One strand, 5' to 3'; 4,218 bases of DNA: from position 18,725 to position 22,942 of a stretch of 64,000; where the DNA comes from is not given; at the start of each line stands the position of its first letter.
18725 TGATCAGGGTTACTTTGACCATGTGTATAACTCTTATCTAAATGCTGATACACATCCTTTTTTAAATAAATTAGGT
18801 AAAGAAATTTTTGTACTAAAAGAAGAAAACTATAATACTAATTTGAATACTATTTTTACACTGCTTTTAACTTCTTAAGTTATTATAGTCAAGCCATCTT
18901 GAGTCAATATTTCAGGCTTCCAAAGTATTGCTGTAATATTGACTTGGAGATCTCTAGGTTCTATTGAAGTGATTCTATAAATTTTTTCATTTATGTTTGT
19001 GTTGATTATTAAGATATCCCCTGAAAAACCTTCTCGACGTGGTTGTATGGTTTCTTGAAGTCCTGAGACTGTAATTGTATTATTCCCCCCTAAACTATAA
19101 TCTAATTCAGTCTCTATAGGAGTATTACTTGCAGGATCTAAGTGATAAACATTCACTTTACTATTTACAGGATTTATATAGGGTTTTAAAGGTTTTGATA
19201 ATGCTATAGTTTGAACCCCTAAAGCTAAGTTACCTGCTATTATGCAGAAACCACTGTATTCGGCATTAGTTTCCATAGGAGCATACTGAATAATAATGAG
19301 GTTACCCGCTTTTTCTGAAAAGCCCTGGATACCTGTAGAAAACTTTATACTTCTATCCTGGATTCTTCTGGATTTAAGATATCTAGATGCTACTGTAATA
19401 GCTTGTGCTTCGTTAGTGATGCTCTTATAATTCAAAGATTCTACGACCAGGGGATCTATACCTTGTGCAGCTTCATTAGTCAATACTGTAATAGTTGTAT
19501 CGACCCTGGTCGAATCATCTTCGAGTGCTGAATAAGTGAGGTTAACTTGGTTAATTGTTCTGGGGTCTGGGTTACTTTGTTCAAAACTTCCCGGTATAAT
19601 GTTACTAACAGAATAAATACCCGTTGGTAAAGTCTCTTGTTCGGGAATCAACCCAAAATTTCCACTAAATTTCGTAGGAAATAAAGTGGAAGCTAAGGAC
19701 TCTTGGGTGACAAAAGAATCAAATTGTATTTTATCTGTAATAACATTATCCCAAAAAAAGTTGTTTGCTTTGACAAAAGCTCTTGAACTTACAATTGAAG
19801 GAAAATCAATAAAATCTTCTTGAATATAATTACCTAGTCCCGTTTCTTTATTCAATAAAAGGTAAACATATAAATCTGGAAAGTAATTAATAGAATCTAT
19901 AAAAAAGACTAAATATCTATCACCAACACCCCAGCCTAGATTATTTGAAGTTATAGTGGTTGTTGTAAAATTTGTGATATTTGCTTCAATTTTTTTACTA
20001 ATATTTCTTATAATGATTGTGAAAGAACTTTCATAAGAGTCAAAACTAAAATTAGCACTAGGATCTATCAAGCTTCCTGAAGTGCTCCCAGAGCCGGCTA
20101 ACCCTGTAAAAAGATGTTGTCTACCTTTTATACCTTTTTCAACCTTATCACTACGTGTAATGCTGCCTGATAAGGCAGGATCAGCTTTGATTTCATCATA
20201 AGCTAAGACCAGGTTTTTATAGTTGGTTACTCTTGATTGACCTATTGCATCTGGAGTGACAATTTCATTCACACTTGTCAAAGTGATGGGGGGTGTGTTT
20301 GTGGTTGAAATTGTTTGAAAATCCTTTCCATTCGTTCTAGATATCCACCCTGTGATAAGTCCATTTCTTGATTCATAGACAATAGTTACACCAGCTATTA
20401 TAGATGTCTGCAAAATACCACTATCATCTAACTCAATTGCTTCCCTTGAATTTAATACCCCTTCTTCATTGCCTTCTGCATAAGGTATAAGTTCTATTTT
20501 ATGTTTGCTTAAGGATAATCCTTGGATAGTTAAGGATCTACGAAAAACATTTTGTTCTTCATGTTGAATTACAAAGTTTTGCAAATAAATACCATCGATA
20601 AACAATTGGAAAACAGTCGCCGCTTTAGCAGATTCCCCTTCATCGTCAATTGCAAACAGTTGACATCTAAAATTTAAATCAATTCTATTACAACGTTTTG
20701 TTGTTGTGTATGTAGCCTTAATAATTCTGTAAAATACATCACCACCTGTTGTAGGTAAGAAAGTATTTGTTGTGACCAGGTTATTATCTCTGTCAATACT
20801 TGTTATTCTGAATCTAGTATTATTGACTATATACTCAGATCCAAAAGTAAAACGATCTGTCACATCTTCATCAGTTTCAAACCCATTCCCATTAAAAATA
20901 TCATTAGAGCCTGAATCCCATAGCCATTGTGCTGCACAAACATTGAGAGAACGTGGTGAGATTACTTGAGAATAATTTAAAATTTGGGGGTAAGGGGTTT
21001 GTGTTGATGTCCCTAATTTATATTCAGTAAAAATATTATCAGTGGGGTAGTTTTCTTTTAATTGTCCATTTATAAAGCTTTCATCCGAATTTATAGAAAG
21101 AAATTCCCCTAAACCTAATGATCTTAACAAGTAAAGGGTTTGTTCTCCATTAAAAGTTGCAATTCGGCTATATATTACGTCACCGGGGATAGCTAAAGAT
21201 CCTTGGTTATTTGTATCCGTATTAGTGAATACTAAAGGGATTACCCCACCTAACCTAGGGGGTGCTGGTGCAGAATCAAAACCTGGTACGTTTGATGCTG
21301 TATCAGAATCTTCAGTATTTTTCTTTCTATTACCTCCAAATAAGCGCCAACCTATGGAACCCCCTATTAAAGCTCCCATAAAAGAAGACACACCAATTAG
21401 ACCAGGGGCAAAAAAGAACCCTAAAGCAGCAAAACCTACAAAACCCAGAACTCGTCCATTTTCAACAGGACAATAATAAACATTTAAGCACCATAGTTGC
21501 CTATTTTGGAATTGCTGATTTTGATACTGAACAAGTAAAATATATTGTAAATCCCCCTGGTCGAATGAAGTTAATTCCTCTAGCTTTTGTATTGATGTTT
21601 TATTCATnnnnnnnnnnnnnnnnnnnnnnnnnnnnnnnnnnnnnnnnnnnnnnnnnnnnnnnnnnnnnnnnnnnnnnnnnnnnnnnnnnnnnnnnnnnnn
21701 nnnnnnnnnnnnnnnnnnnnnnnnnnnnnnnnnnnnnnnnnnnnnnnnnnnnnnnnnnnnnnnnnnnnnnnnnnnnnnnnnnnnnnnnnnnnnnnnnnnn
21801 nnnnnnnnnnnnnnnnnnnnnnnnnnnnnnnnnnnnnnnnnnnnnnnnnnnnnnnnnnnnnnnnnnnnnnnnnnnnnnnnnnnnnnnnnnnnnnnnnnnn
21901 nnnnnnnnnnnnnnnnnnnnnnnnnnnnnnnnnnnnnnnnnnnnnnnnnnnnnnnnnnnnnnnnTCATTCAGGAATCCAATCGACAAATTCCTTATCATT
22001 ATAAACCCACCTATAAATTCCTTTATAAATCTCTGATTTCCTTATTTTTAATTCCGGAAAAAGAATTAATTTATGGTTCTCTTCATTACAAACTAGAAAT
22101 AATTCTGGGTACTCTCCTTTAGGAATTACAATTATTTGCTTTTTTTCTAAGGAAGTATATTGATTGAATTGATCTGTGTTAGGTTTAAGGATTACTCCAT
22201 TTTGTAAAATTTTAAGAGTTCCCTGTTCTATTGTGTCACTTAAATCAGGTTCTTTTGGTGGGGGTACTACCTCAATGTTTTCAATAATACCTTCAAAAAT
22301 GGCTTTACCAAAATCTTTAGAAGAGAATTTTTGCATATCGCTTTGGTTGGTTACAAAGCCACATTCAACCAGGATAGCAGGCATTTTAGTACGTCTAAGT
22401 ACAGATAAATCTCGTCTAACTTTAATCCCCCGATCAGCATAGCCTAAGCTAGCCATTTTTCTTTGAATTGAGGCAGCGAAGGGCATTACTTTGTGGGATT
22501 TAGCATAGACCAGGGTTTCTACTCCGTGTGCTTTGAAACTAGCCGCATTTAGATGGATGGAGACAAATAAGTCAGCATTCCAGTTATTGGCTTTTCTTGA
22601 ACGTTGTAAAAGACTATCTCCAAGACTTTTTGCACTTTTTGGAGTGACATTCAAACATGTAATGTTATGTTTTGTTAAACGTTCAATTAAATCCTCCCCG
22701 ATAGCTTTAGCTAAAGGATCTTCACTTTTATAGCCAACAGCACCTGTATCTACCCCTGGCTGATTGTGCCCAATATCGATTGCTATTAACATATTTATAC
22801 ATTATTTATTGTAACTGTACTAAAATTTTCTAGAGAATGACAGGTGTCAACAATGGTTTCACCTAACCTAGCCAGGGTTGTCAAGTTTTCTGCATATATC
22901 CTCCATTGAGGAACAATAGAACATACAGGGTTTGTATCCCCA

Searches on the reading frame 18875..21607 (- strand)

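Call 15: search_protein_families(library=phrogs, proteins=[window:18875-21607:-], max_evalue=0.001)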
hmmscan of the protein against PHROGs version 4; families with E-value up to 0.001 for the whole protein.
window:18875-21607:- (910 aa): 1 family
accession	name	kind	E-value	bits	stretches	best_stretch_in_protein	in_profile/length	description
phrog_31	-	tail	2.6e-07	29.8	1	647-898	615-843/1565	central tail fiber J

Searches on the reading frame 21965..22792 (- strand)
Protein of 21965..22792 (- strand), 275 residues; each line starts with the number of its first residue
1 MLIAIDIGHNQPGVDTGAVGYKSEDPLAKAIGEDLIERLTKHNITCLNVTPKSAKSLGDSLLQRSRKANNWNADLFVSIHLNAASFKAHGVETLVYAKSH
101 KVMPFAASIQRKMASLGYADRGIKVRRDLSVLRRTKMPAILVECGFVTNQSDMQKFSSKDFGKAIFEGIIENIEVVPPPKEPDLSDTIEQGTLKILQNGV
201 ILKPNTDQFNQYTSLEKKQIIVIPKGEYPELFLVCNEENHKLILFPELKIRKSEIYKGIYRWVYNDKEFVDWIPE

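Call 15: search_protein_families(library=phrogs, proteins=[window:21965-22792:-], max_evalue=0.001)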
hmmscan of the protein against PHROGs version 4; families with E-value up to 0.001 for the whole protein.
window:21965-22792:- (275 aa): 5 families
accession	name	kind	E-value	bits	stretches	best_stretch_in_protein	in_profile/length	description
phrog_435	-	lysis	6.7e-51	174.9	1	1-185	113-297/556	endolysin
phrog_2742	-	lysis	4.9e-28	99.5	1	3-172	4-176/318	endolysin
phrog_12727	-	lysis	4.6e-18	66.7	1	3-213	165-373/393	endolysin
phrog_489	-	lysis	9.8e-13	48.7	1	68-172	243-351/459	endolysin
phrog_17214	-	lysis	3.2e-09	37.9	1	63-168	77-184/322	endolysin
